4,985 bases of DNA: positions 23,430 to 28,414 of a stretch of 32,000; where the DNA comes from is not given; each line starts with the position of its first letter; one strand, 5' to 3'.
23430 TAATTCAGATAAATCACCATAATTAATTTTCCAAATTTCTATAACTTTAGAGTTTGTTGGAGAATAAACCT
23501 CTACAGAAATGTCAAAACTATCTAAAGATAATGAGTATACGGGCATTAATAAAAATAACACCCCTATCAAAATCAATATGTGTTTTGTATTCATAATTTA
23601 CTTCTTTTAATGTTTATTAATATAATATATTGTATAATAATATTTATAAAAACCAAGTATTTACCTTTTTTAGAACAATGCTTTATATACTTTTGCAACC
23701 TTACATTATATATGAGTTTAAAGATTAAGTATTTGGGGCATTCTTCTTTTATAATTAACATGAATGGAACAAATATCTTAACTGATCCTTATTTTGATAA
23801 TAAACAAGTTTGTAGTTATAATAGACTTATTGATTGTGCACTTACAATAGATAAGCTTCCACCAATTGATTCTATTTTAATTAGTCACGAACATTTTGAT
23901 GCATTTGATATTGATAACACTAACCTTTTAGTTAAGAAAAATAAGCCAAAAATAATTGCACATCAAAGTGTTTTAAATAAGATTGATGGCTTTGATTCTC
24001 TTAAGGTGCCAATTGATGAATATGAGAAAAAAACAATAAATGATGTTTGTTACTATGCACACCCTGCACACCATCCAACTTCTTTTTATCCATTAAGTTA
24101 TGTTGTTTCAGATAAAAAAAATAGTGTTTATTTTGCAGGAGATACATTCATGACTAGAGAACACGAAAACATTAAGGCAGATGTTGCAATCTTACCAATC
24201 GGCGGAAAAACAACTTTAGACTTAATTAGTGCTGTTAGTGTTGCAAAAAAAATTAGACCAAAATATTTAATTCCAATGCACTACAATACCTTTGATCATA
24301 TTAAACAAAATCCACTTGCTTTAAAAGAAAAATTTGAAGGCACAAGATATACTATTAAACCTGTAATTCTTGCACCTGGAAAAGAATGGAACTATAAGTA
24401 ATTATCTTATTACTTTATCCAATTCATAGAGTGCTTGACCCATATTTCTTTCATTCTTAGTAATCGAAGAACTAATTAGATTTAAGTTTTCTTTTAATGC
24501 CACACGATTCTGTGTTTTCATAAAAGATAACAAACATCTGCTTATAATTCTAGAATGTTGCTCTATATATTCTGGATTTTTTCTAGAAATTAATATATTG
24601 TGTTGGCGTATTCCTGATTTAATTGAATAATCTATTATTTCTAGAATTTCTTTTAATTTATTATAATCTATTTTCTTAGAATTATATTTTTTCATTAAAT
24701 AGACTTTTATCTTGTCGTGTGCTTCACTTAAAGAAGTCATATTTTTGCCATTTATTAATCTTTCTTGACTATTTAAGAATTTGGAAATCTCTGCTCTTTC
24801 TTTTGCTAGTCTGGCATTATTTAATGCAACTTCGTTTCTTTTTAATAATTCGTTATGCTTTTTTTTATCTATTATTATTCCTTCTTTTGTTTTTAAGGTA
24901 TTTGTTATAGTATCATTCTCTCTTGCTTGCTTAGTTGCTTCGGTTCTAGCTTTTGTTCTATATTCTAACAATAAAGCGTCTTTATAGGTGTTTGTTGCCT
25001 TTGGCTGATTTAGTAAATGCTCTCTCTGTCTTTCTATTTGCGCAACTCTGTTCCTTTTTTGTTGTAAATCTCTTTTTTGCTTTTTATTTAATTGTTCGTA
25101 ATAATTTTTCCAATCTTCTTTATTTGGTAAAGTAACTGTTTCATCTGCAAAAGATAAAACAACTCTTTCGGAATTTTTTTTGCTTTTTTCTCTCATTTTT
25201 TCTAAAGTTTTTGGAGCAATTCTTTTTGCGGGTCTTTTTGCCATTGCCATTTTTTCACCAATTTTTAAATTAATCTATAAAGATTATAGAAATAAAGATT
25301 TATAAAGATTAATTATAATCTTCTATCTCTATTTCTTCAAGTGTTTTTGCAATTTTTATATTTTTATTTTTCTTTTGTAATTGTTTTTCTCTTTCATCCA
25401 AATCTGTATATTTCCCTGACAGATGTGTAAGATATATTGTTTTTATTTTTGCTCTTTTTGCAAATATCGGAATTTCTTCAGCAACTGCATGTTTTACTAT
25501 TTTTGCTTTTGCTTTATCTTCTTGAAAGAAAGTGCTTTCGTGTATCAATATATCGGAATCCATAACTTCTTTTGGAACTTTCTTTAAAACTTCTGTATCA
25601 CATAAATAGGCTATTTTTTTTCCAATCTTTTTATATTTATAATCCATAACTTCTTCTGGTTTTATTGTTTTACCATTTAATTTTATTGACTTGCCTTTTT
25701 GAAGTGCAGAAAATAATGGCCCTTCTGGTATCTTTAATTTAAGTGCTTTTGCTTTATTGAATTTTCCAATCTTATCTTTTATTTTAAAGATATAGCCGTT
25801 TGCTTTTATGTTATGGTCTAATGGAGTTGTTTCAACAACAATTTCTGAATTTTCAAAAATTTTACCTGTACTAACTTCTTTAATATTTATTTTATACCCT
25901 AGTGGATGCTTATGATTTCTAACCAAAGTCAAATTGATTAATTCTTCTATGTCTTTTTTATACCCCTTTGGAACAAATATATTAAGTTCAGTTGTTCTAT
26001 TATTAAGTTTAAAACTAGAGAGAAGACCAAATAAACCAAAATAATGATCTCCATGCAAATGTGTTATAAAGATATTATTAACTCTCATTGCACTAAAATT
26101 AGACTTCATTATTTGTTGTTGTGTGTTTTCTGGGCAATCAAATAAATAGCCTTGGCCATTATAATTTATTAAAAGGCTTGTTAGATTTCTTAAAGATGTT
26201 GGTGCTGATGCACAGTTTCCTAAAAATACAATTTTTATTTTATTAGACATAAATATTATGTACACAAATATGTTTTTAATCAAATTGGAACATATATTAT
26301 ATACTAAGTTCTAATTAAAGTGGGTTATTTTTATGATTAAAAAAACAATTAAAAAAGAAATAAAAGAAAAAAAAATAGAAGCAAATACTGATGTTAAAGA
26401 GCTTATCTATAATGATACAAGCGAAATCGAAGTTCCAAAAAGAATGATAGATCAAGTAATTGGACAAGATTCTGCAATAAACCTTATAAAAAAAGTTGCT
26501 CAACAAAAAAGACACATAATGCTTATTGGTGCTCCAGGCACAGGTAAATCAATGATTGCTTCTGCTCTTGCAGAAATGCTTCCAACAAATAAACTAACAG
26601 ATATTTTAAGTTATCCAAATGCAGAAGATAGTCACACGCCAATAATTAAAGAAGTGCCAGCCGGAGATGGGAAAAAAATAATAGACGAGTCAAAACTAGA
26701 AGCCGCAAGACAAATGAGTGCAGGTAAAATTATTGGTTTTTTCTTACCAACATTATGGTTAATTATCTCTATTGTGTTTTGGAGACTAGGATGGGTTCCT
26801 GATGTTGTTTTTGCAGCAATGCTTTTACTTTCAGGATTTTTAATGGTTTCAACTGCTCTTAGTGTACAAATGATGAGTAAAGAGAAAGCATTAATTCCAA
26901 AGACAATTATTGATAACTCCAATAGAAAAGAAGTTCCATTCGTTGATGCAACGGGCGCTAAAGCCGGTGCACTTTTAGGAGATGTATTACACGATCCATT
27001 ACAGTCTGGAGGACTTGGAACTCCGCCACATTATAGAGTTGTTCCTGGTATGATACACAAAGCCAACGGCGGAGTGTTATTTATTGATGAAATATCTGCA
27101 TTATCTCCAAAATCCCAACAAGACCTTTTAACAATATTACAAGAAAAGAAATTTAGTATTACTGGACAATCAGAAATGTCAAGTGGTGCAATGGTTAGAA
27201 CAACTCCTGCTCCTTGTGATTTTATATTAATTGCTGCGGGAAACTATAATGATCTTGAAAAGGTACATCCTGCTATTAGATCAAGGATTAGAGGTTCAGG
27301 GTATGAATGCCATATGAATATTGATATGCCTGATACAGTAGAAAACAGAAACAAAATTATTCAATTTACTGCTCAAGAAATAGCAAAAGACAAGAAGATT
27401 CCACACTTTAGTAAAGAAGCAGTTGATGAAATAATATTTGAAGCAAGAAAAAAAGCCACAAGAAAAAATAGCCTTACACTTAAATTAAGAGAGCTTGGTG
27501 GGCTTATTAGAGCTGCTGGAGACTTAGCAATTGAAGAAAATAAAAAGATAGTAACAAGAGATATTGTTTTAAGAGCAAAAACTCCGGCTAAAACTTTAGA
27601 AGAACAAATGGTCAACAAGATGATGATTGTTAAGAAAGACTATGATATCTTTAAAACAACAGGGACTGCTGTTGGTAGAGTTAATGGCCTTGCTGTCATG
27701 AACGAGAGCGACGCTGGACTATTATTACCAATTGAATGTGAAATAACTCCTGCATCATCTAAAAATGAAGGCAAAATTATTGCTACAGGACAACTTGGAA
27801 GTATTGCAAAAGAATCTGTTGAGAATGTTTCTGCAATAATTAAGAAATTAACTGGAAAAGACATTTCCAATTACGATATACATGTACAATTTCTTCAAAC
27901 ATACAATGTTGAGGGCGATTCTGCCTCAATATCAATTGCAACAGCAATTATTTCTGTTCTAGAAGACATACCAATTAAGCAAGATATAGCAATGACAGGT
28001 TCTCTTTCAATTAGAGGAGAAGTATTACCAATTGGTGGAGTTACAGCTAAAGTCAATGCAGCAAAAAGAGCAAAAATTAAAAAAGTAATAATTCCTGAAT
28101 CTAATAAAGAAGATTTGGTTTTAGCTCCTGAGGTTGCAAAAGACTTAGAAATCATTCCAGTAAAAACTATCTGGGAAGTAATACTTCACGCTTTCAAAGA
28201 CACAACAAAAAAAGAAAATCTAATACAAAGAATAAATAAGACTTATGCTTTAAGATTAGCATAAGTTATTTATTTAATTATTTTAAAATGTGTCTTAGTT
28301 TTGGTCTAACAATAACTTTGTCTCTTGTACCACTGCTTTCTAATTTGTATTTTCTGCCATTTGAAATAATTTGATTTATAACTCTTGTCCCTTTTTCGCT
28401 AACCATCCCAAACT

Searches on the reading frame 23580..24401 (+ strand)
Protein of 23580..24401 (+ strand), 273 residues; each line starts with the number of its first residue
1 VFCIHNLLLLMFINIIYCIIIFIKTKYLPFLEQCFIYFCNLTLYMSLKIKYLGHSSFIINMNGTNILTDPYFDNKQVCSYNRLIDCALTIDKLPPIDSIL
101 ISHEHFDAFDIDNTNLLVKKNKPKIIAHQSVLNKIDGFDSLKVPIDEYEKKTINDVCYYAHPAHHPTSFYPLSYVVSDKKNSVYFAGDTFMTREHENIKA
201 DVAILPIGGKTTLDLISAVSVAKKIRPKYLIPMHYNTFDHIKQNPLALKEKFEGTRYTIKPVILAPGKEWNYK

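Call 63: search_protein_families(library=pfam, proteins=[window:23580-24401:+], max_evalue=0.001)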
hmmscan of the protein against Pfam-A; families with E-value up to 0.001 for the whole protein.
window:23580-24401:+ (273 aa): 3 families
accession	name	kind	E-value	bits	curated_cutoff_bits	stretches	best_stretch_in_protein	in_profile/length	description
PF13483.12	Lactamase_B_3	-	6.4e-24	85.2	24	1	48-234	1-160/160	Beta-lactamase superfamily domain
PF12706.13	Lactamase_B_2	-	7.8e-18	65.2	27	1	64-235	1-200/200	Beta-lactamase superfamily domain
PF00753.33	Lactamase_B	-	2.7e-06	27.9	22.7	0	142-233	106-195/196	Metallo-beta-lactamase superfamily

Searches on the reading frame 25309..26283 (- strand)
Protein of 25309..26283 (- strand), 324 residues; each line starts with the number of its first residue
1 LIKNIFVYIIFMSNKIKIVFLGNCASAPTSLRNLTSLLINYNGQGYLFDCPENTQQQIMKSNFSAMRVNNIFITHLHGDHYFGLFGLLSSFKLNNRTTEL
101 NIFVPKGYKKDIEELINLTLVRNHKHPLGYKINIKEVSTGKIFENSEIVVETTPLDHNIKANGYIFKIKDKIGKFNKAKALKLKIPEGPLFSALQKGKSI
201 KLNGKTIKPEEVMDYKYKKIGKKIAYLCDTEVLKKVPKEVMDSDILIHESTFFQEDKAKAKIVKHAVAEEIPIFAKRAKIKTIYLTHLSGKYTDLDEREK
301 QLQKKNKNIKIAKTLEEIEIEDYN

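Call 63: search_protein_families(library=pfam, proteins=[window:25309-26283:-], max_evalue=0.001)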
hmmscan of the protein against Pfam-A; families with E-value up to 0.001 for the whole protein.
window:25309-26283:- (324 aa): 3 families
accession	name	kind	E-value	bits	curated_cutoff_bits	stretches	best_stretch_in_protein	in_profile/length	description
PF12706.13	Lactamase_B_2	-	6.2e-13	49.2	27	1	47-159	4-114/200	Beta-lactamase superfamily domain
PF13691.12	Lactamase_B_4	-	7.2e-08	32.4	27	1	28-81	6-61/63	tRNase Z endonuclease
PF00753.33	Lactamase_B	-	5.6e-07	30.1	22.7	1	36-105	8-81/196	Metallo-beta-lactamase superfamily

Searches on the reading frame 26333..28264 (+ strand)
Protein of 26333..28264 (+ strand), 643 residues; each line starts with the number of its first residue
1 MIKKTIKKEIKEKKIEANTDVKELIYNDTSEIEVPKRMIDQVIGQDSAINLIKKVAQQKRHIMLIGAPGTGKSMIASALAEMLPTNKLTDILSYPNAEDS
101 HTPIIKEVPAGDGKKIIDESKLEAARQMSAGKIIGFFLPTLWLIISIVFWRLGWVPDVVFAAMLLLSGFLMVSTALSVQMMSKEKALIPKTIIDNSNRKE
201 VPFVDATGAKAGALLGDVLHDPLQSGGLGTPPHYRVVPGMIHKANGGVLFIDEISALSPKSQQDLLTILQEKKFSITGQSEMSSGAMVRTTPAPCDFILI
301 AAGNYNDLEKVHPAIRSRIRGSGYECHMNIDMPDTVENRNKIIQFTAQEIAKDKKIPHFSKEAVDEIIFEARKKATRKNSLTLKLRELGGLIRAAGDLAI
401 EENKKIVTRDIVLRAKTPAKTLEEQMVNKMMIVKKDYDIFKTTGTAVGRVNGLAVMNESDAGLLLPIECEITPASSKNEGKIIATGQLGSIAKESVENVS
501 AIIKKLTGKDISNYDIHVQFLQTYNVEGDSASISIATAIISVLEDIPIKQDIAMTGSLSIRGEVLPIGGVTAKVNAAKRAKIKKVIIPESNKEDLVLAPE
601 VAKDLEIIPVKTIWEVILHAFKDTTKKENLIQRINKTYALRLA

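Call 63: search_protein_families(library=pfam, proteins=[window:26333-28264:+], max_evalue=0.001)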
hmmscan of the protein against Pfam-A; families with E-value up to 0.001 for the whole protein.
window:26333-28264:+ (643 aa): 19 families
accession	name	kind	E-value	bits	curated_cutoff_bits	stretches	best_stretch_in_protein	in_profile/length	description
PF05362.19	Lon_C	-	1e-36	126.9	21.1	1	442-621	22-203/205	Lon protease (S16) C-terminal proteolytic domain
PF00158.32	Sigma54_activat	-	1.6e-16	60.9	20.2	1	185-283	35-131/168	Sigma-54 interaction domain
PF01078.27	Mg_chelatase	-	8.8e-14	51.8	20.3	1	40-92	3-55/207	Magnesium chelatase, subunit ChlI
PF07728.20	AAA_5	-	2.1e-13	50.9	22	2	245-318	66-138/139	AAA domain (dynein-related subfamily)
PF13541.12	ChlI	-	2.8e-11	43.8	27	1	482-591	12-121/121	Subunit ChlI of Mg-chelatase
PF00004.35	AAA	-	4.6e-09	37.3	21.2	0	243-319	55-123/131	ATPase family associated with various cellular activities (AAA)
PF14532.12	Sigma54_activ_2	-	3.6e-07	30.9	25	0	241-273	65-97/138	Sigma-54 interaction domain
PF20030.5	bpMoxR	-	4.2e-07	29.7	27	1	35-89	7-61/205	MoxR domain in the MoxR-vWA-beta-propeller ternary systems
PF13401.12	AAA_22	-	2.4e-06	28.3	27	0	57-86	3-32/130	AAA domain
PF13654.12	AAA_32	-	4.3e-06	27.2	21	1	201-303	3-107/133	LonB-like, AAA domain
PF07726.17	AAA_3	-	1.1e-05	25.8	27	0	247-295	64-113/131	ATPase family associated with various cellular activities (AAA)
PF00493.29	MCM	-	1.6e-05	24.6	23.3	0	55-90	53-88/224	MCM P-loop domain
PF20436.4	LonB_AAA-LID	-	7.8e-05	23.1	22.4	1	358-415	1-58/65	Archaeal LonB, AAA+ ATPase LID domain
PF12775.13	AAA_7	-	9.9e-05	22.4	25.8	1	51-89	25-63/181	P-loop containing dynein motor region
PF07724.20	AAA_2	-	0.0002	21.9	27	0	239-309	57-129/166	AAA domain (Cdc48 subfamily)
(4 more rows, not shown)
